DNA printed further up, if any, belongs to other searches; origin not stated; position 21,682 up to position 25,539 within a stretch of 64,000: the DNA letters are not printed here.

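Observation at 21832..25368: Internally triplicated glycosyltransferase: [GT2 - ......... linker - TPR] x3 in one polypeptide, middle copy degenerate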

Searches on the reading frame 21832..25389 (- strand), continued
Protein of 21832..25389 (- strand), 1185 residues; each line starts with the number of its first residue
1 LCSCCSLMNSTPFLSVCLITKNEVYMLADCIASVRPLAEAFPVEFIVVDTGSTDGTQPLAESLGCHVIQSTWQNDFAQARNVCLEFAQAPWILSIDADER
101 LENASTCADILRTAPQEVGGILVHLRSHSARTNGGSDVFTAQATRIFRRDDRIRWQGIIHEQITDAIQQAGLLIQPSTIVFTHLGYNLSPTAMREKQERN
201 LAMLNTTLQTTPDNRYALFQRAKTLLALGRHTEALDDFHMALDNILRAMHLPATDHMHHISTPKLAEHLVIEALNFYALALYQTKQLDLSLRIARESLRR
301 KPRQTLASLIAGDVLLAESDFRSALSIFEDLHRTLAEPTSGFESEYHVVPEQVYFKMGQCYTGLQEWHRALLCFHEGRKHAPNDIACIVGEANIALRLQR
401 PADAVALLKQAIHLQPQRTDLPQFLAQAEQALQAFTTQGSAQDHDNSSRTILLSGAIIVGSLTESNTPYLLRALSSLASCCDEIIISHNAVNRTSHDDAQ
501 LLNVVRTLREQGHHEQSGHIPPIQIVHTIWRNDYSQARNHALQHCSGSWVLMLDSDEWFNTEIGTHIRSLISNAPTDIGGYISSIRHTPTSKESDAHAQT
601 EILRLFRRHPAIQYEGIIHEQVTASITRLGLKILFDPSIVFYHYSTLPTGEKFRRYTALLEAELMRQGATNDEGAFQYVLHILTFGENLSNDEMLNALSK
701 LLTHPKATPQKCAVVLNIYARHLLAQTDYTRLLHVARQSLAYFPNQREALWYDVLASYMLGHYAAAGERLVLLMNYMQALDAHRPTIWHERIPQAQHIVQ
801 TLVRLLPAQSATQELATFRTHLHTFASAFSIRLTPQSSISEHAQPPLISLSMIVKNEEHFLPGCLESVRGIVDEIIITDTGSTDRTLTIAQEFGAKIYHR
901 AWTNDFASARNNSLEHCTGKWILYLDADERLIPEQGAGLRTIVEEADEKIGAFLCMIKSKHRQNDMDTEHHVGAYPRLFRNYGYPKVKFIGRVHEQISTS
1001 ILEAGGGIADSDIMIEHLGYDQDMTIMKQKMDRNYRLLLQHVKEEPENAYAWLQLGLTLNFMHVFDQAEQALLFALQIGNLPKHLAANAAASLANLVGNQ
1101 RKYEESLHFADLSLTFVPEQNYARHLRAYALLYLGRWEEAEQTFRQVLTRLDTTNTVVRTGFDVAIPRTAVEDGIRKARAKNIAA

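Call 9: search_solved_structures(query=window:21832-25389:-, max_evalue=0.001, show_alignments=2)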
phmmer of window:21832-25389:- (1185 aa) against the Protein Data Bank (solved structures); distinct sequences matched with E-value up to 0.001: 8.
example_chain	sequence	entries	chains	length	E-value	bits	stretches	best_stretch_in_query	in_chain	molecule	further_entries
22ao_A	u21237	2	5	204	1.4e-30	109.1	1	844-1045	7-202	GmaR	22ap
7msp_A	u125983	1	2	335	3.1e-21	78.1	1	841-1080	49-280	SPbeta prophage-derived glycosyltransferase SunS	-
7msn_A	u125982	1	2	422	5.3e-21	77.3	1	841-1082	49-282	SPbeta prophage-derived glycosyltransferase SunS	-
7msk_A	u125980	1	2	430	1.4e-19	72.6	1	841-1055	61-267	Glyco_trans_2-like domain-containing protein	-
7x9r_A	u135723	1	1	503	1.9e-05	25.8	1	991-1148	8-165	Glycosyl transferase family 2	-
5hea_A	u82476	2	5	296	0.00032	21.7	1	847-930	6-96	Putative glycosyltransferase (GalT1)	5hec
2z87_A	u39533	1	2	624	0.00081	20.4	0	844-934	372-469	Chondroitin synthase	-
2z86_A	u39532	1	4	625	0.00081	20.4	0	844-934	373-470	Chondroitin synthase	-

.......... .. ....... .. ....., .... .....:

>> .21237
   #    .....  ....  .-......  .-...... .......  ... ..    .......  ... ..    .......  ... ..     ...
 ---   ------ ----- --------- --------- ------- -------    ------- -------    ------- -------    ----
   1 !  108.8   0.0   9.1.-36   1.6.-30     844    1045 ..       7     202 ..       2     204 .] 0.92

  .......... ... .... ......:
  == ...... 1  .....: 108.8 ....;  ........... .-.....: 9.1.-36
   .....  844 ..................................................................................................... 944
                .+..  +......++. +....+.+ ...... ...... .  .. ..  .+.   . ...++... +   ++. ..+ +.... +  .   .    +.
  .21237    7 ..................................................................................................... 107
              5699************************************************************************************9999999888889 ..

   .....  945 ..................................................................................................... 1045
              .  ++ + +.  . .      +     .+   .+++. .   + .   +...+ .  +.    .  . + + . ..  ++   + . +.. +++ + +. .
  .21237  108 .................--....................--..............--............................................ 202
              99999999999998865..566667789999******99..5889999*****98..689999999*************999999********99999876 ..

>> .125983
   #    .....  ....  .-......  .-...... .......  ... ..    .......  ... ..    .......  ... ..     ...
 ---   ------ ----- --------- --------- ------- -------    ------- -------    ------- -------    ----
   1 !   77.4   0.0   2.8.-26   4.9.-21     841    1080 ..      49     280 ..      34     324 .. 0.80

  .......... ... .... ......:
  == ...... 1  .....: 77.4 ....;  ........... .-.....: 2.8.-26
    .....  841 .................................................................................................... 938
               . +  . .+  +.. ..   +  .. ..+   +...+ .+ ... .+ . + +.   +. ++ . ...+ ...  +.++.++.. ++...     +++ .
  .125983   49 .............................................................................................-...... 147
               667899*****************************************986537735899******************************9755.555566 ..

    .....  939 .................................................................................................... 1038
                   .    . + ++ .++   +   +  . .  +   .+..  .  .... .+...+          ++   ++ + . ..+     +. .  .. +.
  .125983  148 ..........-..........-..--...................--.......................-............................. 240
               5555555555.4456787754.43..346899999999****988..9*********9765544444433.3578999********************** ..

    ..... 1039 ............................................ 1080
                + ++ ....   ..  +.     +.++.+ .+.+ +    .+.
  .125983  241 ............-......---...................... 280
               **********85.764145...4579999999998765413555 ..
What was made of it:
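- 22327..22854 (-): Module 3 GT-A catalytic core (residues 839-1014). All motifs are intact: VKNEE 22816-22830, DTGSTD 22738-22755, DADE 22603-22614, HEQ 22402-22410. This is the most conserved module. Best PDB match is the GmaR GT domain, E=1.4e-30 (call 9).
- On GmaR: Only the 204-residue GT chain of GmaR matched at E<=0.001 (call 9).
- Closest known: GmaR of Listeria monocytogenes. Different: Those have no counterpart here: only the 204-residue GT chain matched (call 9).
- By sequence: GmaR E=1.4e-30; SunS and ThuS 1e-19 to 3e-21 (call 9).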

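Call 11: find_encoding_contigs(protein=P0001, flank=10000, max_places=3)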
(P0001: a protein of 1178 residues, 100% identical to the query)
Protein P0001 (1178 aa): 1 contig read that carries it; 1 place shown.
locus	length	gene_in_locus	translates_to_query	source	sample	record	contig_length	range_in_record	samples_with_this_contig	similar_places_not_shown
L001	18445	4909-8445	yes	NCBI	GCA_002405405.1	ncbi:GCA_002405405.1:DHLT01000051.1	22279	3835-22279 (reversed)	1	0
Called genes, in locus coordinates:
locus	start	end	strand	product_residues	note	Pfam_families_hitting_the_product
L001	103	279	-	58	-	PF02416:TatA_B_E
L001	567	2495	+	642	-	PF13424:TPR_12 (weak), PF17874:TPR_MalT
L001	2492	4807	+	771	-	PF00211:Guanylate_cyc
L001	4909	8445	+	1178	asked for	PF00535:Glycos_transf_2, PF10111:Glyco_tranf_2_2 (faint), PF00515:TPR_1 (faint), PF07719:TPR_2 (faint), PF13174:TPR_6 (faint), PF13424:TPR_12 (faint), PF13428:TPR_14 (faint), PF00535:Glycos_transf_2, +1 more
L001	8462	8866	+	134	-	PF02021:UPF0102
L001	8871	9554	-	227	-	PF00877:NLPC_P60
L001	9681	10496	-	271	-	PF13860:FlgD_ig (weak)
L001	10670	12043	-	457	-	PF07690:MFS_1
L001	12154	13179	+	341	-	PF07885:Ion_trans_2, PF02254:TrkA_N, PF02080:TrkA_C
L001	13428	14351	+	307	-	PF00142:Fer4_NifH (weak), PF01656:CbiA, PF02374:ArsA_ATPase (weak), PF06564:CBP_BcsQ, PF09140:MipZ, PF10609:ParA (weak), PF13614:AAA_31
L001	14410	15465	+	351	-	PF02195:ParB_N, PF17762:HTH_ParB, PF23552:ParB_C (weak)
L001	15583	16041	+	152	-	PF13279:4HBT_2, PF03061:4HBT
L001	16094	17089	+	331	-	-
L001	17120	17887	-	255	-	PF00487:FA_desaturase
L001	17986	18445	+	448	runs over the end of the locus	PF03738:GSP_synth (weak)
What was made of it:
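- Checked: The NCBI call on the identical contig starts at the ATG at 25368 and gives 1178 aa (call 11).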
